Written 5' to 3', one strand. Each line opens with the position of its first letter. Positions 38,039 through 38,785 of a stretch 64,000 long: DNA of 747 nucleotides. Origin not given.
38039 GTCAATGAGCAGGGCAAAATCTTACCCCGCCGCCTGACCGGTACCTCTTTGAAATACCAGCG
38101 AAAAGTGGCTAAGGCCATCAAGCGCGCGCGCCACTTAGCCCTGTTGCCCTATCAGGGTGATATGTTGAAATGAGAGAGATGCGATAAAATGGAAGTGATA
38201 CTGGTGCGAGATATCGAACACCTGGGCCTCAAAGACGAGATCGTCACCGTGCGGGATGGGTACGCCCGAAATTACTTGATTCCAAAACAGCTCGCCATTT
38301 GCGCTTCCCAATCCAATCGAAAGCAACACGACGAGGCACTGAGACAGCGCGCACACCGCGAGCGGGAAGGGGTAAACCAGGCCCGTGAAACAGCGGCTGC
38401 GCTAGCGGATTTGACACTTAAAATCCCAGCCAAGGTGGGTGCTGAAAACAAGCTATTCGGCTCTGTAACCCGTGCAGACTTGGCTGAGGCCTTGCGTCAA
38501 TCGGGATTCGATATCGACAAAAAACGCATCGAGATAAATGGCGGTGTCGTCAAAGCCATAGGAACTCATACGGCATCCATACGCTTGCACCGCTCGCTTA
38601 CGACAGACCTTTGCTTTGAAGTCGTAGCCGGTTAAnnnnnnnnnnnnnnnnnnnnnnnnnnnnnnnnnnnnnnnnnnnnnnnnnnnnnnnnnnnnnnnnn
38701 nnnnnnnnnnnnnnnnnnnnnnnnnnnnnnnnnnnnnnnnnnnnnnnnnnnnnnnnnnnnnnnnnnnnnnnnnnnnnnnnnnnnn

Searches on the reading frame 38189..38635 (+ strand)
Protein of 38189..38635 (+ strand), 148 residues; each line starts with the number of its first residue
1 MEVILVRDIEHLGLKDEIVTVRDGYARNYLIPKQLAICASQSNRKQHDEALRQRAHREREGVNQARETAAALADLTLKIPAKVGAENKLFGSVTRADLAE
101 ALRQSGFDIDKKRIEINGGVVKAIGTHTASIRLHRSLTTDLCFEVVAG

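Call 9: find_encoding_contigs(protein=window:38189-38635:+, flank=10000, max_places=10)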
Protein window:38189-38635:+ (148 aa): 4 contigs read that carry it; 4 places shown.
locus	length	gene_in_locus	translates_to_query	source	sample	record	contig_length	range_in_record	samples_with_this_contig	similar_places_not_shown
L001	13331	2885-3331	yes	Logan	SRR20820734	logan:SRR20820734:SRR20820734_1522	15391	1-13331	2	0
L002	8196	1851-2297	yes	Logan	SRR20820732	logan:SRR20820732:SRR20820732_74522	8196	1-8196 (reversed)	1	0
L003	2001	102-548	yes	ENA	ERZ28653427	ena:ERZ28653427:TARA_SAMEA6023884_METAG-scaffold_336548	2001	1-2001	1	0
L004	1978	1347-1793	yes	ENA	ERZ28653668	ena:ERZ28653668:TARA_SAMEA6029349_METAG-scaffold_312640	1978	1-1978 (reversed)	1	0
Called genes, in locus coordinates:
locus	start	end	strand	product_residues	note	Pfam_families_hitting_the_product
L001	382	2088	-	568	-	PF03215:Rad17 (weak), PF05496:RuvB_N (weak), PF12775:AAA_7 (weak), PF13177:DNA_pol3_delta2, PF13401:AAA_22 (weak), PF00004:AAA, PF22608:DNAX_ATPase_lid, PF28557:DUF8439, +3 more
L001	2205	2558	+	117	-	PF01250:Ribosomal_S6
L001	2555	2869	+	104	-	PF01084:Ribosomal_S18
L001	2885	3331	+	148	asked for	PF01281:Ribosomal_L9_N, PF03948:Ribosomal_L9_C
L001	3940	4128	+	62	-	-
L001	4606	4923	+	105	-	-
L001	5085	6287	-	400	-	PF08442:ATP-grasp_2, PF13549:ATP-grasp_5 (faint), PF24948:Citrate_synth_N, PF00549:Ligase_CoA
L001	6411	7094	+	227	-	PF00005:ABC_tran, PF13304:AAA_21 (faint)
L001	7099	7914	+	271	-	PF09674:DUF2400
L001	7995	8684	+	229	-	PF05552:MS_channel_1st_1 (weak), PF00924:MS_channel_2nd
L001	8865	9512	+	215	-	PF02230:Abhydrolase_2, PF12146:Hydrolase_4 (faint), PF00561:Abhydrolase_1, PF12697:Abhydrolase_6 (weak), PF00756:Esterase (weak), PF00326:Peptidase_S9 (faint)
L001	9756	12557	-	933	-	PF00005:ABC_tran (faint), PF02463:SMC_N (faint), PF13191:AAA_16 (faint), PF13555:AAA_29 (faint), PF20703:nSTAND1 (faint), PF13304:AAA_21 (faint), PF17760:UvrA_inter, PF17755:UvrA_DNA-bind, +1 more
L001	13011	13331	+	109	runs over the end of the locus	-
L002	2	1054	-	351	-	?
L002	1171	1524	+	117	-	PF01250:Ribosomal_S6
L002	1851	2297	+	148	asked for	PF01281:Ribosomal_L9_N, PF03948:Ribosomal_L9_C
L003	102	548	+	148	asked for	PF01281:Ribosomal_L9_N, PF03948:Ribosomal_L9_C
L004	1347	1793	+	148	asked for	PF01281:Ribosomal_L9_N, PF03948:Ribosomal_L9_C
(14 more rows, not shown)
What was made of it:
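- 38189..38635 (+): rplI (ribosomal protein L9), last gene of rpsF-rpsR-rplI. It is the left flank and is transcribed toward the array. Pfam Ribosomal_L9_N/C on the identical protein in L001 (call 9).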

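Call 12: find_related_loci(query=window:38189-38632:+, collection=genome_contigs, flank=10000)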
Query window:38189-38632:+ (148 aa) in genome_contigs; peptide patterns used: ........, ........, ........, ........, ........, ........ (x = any residue, [..] = any of these).
268 stretches matched a pattern; 11 encode a relative of the query (tblastn E <= 1e-3); 11 distinct loci.
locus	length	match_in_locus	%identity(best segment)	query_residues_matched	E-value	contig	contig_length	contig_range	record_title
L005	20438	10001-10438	46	1-147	5e-38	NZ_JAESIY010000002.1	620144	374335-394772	Fulvivirga sediminis strain 2943 scaffold2, whole genome shotgun sequence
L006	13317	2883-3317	45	1-146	1e-34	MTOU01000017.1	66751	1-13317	MAG: Nitrospirae bacterium JdFR-85 JGI24019J35510_1000125, whole genome shotgun sequence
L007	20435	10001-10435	40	1-146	2e-31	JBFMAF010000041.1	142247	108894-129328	MAG: Acidobacteriota bacterium isolate MAG131 MAG131_41, whole genome shotgun sequence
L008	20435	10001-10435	38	1-146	8e-31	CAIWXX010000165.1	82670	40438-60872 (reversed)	MAG: uncultured Acidobacteria bacterium isolate AlinenSediments_bin-3382 genome assembly, contig: bin-3382:165/183, whol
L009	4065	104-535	38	1-145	4e-28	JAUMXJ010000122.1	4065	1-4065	MAG: Bacillota bacterium isolate S15M_Sa_63_sub NODE_7533_length_4065_cov_5.493766, whole genome shotgun sequence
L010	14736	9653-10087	40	2-147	8e-27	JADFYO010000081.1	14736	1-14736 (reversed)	MAG: Nitrospirae bacterium isolate nDJH8bin6 nDJH8_bin6_NODE_81_length_14736_cov_159.752002, whole genome shotgun sequen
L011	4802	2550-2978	38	1-145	9e-26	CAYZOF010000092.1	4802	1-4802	MAG TPA_asm: uncultured Clostridia bacterium isolate SRP225648_co1_581 genome assembly, contig: NODE_45498_length_4802_c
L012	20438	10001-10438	37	1-147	2e-25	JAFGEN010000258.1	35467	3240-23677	MAG: Candidatus Aminicenantes bacterium isolate Zod_Metabat.1233 k87_5408410, whole genome shotgun sequence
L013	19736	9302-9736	39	1-147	2e-24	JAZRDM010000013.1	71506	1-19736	MAG: Candidatus Scatosoma sp. isolate T1900045506_YK20190200.MAGScoT_cleanbin_000022 SGB_7533_k141_926097, whole genome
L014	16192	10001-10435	36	1-146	3e-24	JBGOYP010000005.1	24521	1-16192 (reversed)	MAG: Candidatus Aminicenantia bacterium isolate OBJ_0618_130150_40 k141_2260498_length_24521_cov_12.0000, whole genome s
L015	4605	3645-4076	34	3-147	1e-19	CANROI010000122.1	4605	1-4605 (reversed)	MAG: uncultured Clostridia bacterium isolate Lapin-020__bin45 genome assembly, contig: Lapin-020__NODE_29041_length_4605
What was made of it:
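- Tried and rejected: genome_contigs scan with L9: found only distant phyla and no close relative (call 12).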

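Call 13: find_homologous_proteins(query=window:38189-38632:+, max_evalue=1e-20)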
Query window:38189-38632:+ (148 aa): 3979 proteins with E <= 1e-20 among 5075 candidates; the best 120 are listed.
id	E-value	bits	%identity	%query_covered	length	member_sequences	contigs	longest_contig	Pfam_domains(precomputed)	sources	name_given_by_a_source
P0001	1.5e-88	312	100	100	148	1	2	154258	PF03948.20,PF01281.26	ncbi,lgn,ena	-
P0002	2.8e-63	230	76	99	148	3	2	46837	PF03948.20,PF01281.26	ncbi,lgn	ncbi:MAG: 50S ribosomal protein L9 [Flavobacteriales bacterium]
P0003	1.1e-53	199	66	99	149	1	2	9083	PF03948.20,PF01281.26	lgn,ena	-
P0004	5.9e-53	197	64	100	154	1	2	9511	PF03948.20,PF01281.26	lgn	-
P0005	3.4e-45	171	56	99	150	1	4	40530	PF03948.20,PF01281.26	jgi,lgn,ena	-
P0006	8.9e-45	170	57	99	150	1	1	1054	PF03948.20,PF01281.26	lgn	-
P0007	2.4e-44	169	57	99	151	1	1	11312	PF03948.20,PF01281.26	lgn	-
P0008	5.5e-44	167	58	99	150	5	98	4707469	PF03948.20,PF01281.26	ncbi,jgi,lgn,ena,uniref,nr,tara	ncbi:50S ribosomal protein L9 [Euzebyella marina]|uniref:Large ribosomal subunit protein bL9 n=1 Tax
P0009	7.0e-44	167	59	99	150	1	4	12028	PF03948.20,PF01281.26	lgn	-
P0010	1.1e-43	167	56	99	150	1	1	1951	PF03948.20,PF01281.26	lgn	-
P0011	1.2e-43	166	58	99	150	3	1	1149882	PF03948.20,PF01281.26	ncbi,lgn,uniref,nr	ncbi:50S ribosomal protein L9 [Pseudozobellia thermophila]|uniref:Large ribosomal subunit protein bL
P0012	1.6e-43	166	59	99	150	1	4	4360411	PF03948.20,PF01281.26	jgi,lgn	-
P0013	4.8e-43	164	38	94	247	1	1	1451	PF03948.20,PF01281.26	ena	-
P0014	5.1e-43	164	56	99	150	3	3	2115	PF03948.20,PF01281.26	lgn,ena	-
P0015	7.3e-43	164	58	99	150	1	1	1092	PF03948.20,PF01281.26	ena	-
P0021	3.0e-42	162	55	99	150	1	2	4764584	PF03948.20,PF01281.26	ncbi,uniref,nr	ncbi:large subunit ribosomal protein L9 [Flavobacteriaceae bacterium MAR_2009_75]|uniref:50S ribosom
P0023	4.1e-42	161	55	99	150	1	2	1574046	PF03948.20,PF01281.26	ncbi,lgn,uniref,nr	ncbi:50S ribosomal protein L9 [Pareuzebyella sediminis]|uniref:50S ribosomal protein L9 n=1 Tax=Pare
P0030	1.9e-41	159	51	99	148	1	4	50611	PF03948.20,PF01281.26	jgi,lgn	jgi:large subunit ribosomal protein L9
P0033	6.5e-41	158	56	99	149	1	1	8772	PF03948.20,PF01281.26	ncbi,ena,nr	ncbi:MAG: 50S ribosomal protein L9 [Flavobacteriales bacterium]|nr:50S ribosomal protein L9 [Flavoba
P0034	6.7e-41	158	55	99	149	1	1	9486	PF03948.20,PF01281.26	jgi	jgi:large subunit ribosomal protein L9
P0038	1.5e-40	156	55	99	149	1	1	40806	PF03948.20,PF01281.26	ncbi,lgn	ncbi:MAG: 50S ribosomal protein L9 [Bacteroidota bacterium]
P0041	2.3e-40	156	50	99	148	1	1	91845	PF03948.20,PF01281.26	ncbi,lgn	ncbi:MAG: 50S ribosomal protein L9 [Flavobacteriales bacterium]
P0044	2.8e-40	155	56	99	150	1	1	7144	PF03948.20,PF01281.26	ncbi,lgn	ncbi:MAG: 50S ribosomal protein L9 [Bacteroidota bacterium]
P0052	5.0e-40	155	56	99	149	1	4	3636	PF03948.20,PF01281.26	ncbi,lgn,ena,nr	ncbi:MAG: 50S ribosomal protein L9 [Flavobacteriales bacterium]|nr:50S ribosomal protein L9 [Flavoba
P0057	1.0e-39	154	54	99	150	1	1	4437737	PF03948.20,PF01281.26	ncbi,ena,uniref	ncbi:50S ribosomal protein L9 [Flagellimonas sp.]|uniref:50S ribosomal protein L9 n=1 Tax=Flagellimo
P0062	1.5e-39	153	53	99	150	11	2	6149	PF03948.20,PF01281.26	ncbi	ncbi:MAG: 50S ribosomal protein L9 [Bacteroidota bacterium]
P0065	1.9e-39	153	53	99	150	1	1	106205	PF03948.20,PF01281.26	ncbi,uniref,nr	ncbi:50S ribosomal protein L9 [Croceivirga sp. JEA036]|uniref:50S ribosomal protein L9 n=1 Tax=Croce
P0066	2.0e-39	153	56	99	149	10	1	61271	PF03948.20,PF01281.26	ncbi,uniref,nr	ncbi:50S ribosomal protein L9 [Thermaurantimonas aggregans]|uniref:Large ribosomal subunit protein b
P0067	2.0e-39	153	53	99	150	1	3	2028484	PF03948.20,PF01281.26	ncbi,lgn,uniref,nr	ncbi:50S ribosomal protein L9 [Flagellimonas algicola]|uniref:Large ribosomal subunit protein bL9 n=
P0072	3.0e-39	152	53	99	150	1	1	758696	PF03948.20,PF01281.26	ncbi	ncbi:MAG: 50S ribosomal protein L9 [Allomuricauda sp.]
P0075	4.3e-39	152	50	99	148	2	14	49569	PF03948.20,PF01281.26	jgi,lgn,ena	jgi:large subunit ribosomal protein L9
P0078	5.1e-39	151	52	99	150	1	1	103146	PF03948.20,PF01281.26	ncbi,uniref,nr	ncbi:50S ribosomal protein L9 [Flavobacterium sp. ASW18X]|uniref:50S ribosomal protein L9 n=1 Tax=Fl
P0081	5.2e-39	151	54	99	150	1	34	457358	PF03948.20,PF01281.26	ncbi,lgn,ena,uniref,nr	ncbi:50S ribosomal protein L9 [Croceivirga radicis]|uniref:Large ribosomal subunit protein bL9 n=1 T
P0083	6.2e-39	151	53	100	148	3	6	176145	PF03948.20,PF01281.26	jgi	jgi:large subunit ribosomal protein L9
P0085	7.0e-39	151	51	99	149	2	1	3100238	PF03948.20,PF01281.26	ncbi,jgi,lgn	jgi:large subunit ribosomal protein L9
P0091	1.0e-38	150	53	99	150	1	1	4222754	PF03948.20,PF01281.26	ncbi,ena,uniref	ncbi:50S ribosomal protein L9 [Flagellimonas sp.]|uniref:50S ribosomal protein L9 n=1 Tax=Flagellimo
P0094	1.1e-38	150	49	99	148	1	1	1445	PF03948.20,PF01281.26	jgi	jgi:large subunit ribosomal protein L9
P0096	1.2e-38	150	51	99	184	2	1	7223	PF03948.20,PF01281.26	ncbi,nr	ncbi:MAG: 50S ribosomal protein L9 [Chlorobi bacterium]|nr:50S ribosomal protein L9 [Chlorobiota bac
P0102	1.6e-38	150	51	99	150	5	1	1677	PF03948.20,PF01281.26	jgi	jgi:large subunit ribosomal protein L9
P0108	2.5e-38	149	52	99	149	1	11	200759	PF03948.20,PF01281.26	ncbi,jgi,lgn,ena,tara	jgi:large subunit ribosomal protein L9|tara:strand:+ start:254 stop:703 length:450 start_codon:yes s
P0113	2.8e-38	149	54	99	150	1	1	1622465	PF03948.20,PF01281.26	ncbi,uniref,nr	ncbi:50S ribosomal protein L9 [Flagellimonas nanhaiensis]|uniref:Large ribosomal subunit protein bL9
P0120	4.8e-38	148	48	99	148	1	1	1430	PF03948.20,PF01281.26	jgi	jgi:large subunit ribosomal protein L9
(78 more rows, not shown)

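Call 14: find_encoding_contigs(protein=P0002, flank=10000, max_places=3)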
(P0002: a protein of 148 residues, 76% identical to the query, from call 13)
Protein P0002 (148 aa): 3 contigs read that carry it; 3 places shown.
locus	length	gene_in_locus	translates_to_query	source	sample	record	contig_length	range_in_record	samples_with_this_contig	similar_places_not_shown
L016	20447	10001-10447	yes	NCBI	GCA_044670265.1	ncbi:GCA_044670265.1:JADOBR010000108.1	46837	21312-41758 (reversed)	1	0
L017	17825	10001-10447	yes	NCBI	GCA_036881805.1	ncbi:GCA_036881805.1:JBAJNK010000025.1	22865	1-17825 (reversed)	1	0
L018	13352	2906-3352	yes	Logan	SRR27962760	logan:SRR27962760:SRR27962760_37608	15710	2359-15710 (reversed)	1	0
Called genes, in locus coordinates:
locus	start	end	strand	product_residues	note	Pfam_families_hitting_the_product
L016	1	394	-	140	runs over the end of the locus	PF03061:4HBT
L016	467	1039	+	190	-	-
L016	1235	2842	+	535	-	PF13541:ChlI, PF00493:MCM, PF01078:Mg_chelatase, PF07728:AAA_5, PF13335:Mg_chelatase_C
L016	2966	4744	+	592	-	PF13687:DUF4153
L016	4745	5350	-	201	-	PF14127:DUF4294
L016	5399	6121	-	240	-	PF14355:Abi_C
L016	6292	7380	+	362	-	PF05343:Peptidase_M42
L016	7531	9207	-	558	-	PF03215:Rad17 (weak), PF05496:RuvB_N (weak), PF13177:DNA_pol3_delta2, PF13401:AAA_22 (faint), PF00004:AAA, PF13173:AAA_14 (faint), PF22608:DNAX_ATPase_lid, PF28557:DUF8439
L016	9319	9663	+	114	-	PF01250:Ribosomal_S6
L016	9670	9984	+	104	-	PF01084:Ribosomal_S18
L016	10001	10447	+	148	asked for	PF01281:Ribosomal_L9_N, PF03948:Ribosomal_L9_C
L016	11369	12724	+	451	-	PF02321:OEP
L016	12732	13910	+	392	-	PF25919:BSH_CusB (faint), PF00364:Biotin_lipoyl (faint), PF25973:BSH_CzcB, PF25917:BSH_RND, PF25997:BSH_YhbJ (faint), PF25893:HH_CzcB, PF25954:Beta-barrel_RND_2, PF25989:YknX_C (weak)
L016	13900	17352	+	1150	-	PF00873:ACR_tran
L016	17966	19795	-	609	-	PF14849:YidC_periplas, PF02096:60KD_IMP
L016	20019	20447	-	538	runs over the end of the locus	PF06418:CTP_synth_N, PF00117:GATase, PF07722:Peptidase_C26 (weak)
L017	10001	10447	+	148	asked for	PF01281:Ribosomal_L9_N, PF03948:Ribosomal_L9_C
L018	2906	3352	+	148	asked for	PF01281:Ribosomal_L9_N, PF03948:Ribosomal_L9_C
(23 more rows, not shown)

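Call 15: find_encoding_contigs(protein=P0003, flank=10000, max_places=3)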
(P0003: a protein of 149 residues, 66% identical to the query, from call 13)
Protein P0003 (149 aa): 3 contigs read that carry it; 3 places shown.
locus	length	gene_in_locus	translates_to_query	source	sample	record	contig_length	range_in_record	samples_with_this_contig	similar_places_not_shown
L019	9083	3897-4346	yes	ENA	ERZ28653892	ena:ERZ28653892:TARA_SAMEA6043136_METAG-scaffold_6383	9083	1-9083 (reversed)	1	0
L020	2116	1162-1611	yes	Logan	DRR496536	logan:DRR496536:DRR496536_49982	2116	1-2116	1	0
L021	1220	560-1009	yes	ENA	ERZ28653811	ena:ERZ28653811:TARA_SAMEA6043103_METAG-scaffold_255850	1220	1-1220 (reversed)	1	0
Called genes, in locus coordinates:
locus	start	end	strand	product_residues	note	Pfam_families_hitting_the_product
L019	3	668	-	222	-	?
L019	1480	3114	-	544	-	PF03215:Rad17 (weak), PF05496:RuvB_N (weak), PF13177:DNA_pol3_delta2, PF13604:AAA_30 (weak), PF00004:AAA, PF13173:AAA_14 (weak), PF22608:DNAX_ATPase_lid, PF28557:DUF8439, +3 more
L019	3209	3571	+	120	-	PF01250:Ribosomal_S6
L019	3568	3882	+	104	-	PF01084:Ribosomal_S18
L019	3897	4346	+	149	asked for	PF01281:Ribosomal_L9_N, PF03948:Ribosomal_L9_C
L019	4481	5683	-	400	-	PF08442:ATP-grasp_2, PF13549:ATP-grasp_5 (faint), PF24948:Citrate_synth_N, PF00549:Ligase_CoA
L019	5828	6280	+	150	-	PF00005:ABC_tran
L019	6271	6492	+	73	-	-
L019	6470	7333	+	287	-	PF09674:DUF2400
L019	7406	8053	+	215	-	PF00756:Esterase (weak), PF02230:Abhydrolase_2, PF00561:Abhydrolase_1 (weak), PF12146:Hydrolase_4 (faint), PF00326:Peptidase_S9 (faint), PF01738:DLH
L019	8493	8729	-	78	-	-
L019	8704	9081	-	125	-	?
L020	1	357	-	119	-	?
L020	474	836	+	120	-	PF01250:Ribosomal_S6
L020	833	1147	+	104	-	PF01084:Ribosomal_S18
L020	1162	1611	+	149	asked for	PF01281:Ribosomal_L9_N, PF03948:Ribosomal_L9_C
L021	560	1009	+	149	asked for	PF01281:Ribosomal_L9_N, PF03948:Ribosomal_L9_C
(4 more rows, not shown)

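Call 16: find_encoding_contigs(protein=P0004, flank=10000, max_places=3)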
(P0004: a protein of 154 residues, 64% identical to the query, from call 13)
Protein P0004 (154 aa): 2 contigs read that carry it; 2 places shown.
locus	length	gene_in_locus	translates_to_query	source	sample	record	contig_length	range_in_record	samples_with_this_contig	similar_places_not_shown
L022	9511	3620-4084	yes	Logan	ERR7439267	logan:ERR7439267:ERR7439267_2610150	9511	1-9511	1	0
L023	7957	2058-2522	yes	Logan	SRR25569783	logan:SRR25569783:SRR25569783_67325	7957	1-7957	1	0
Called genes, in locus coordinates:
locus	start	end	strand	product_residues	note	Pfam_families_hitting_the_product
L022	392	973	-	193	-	PF06175:MiaE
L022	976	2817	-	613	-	PF05496:RuvB_N, PF13173:AAA_14 (weak), PF13177:DNA_pol3_delta2, PF13401:AAA_22 (weak), PF00004:AAA, PF22608:DNAX_ATPase_lid, PF12169:DNA_pol3_gamma3, PF28557:DUF8439, +1 more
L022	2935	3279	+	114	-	PF01250:Ribosomal_S6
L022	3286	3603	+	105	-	PF01084:Ribosomal_S18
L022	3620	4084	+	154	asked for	PF01281:Ribosomal_L9_N, PF03948:Ribosomal_L9_C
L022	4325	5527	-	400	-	PF08442:ATP-grasp_2, PF13549:ATP-grasp_5 (faint), PF24948:Citrate_synth_N, PF00549:Ligase_CoA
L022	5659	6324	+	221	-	PF00005:ABC_tran, PF13304:AAA_21 (faint)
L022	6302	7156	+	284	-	PF09674:DUF2400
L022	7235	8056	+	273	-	PF05552:MS_channel_1st_1 (weak), PF21088:MS_channel_1st (weak), PF00924:MS_channel_2nd, PF21082:MS_channel_3rd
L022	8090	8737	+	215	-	PF02230:Abhydrolase_2, PF00561:Abhydrolase_1 (faint), PF00326:Peptidase_S9 (faint), PF00756:Esterase (weak), PF01738:DLH (weak)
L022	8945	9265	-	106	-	-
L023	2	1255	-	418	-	?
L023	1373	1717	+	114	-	PF01250:Ribosomal_S6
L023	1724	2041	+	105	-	PF01084:Ribosomal_S18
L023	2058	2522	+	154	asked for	PF01281:Ribosomal_L9_N, PF03948:Ribosomal_L9_C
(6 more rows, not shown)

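Call 77: list_cluster_members(proteins=[P0001, P0002, P0003, P0004])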
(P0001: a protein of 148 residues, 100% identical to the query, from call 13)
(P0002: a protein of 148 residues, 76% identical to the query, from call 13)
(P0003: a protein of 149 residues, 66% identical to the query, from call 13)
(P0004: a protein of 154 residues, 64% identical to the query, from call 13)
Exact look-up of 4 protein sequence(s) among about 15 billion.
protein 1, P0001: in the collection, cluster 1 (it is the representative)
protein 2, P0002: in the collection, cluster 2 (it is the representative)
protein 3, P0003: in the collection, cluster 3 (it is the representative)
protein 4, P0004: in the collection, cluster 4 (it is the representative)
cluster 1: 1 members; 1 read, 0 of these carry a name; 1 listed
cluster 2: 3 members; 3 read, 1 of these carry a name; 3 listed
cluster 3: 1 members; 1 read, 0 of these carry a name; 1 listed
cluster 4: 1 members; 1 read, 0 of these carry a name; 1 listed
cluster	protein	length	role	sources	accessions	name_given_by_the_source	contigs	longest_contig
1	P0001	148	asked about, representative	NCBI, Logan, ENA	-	-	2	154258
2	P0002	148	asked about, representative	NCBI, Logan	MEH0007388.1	MAG: 50S ribosomal protein L9 [Flavobacteriales bacterium]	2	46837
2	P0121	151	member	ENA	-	-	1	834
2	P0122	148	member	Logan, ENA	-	-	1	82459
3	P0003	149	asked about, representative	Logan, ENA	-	-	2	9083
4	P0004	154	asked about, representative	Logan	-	-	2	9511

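Call 78: find_encoding_contigs(protein=P0122, flank=10000, max_places=3)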
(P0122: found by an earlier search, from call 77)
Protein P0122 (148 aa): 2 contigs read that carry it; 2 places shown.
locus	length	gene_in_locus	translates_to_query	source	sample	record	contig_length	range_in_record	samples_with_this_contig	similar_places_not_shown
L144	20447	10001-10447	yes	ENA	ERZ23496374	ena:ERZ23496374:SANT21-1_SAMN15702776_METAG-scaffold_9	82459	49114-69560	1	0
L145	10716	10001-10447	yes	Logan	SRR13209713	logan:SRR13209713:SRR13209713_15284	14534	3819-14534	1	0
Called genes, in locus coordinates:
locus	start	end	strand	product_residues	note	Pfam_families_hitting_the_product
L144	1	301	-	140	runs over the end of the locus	PF03061:4HBT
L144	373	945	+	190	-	-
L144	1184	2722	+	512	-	PF13541:ChlI, PF00493:MCM (weak), PF01078:Mg_chelatase, PF07728:AAA_5, PF13335:Mg_chelatase_C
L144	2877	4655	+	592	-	PF13687:DUF4153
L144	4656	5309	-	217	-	PF14127:DUF4294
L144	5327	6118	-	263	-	PF14355:Abi_C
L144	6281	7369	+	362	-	PF05343:Peptidase_M42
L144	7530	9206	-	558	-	PF03215:Rad17 (weak), PF05496:RuvB_N (weak), PF13177:DNA_pol3_delta2, PF13401:AAA_22 (faint), PF13604:AAA_30 (faint), PF00004:AAA, PF22608:DNAX_ATPase_lid, PF28557:DUF8439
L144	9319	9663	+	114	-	PF01250:Ribosomal_S6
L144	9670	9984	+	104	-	PF01084:Ribosomal_S18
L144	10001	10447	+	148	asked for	PF01281:Ribosomal_L9_N, PF03948:Ribosomal_L9_C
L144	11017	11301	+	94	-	-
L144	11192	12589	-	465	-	PF14322:SusD-like_3, PF07980:SusD_RagB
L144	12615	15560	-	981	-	PF13620:CarboxypepD_reg, PF13715:CarbopepD_reg_2, PF07715:Plug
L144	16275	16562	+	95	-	-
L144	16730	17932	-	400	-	PF08442:ATP-grasp_2, PF24948:Citrate_synth_N, PF00549:Ligase_CoA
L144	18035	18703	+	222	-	PF02463:SMC_N (faint), PF00005:ABC_tran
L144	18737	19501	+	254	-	PF09674:DUF2400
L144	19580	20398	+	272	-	PF00924:MS_channel_2nd, PF21082:MS_channel_3rd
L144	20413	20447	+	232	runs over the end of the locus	PF02230:Abhydrolase_2, PF00561:Abhydrolase_1 (weak), PF12697:Abhydrolase_6 (weak)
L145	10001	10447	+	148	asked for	PF01281:Ribosomal_L9_N, PF03948:Ribosomal_L9_C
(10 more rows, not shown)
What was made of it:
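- Three different gene orders are found next to rplI in the window, L016 and L144 (calls 14, 78).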
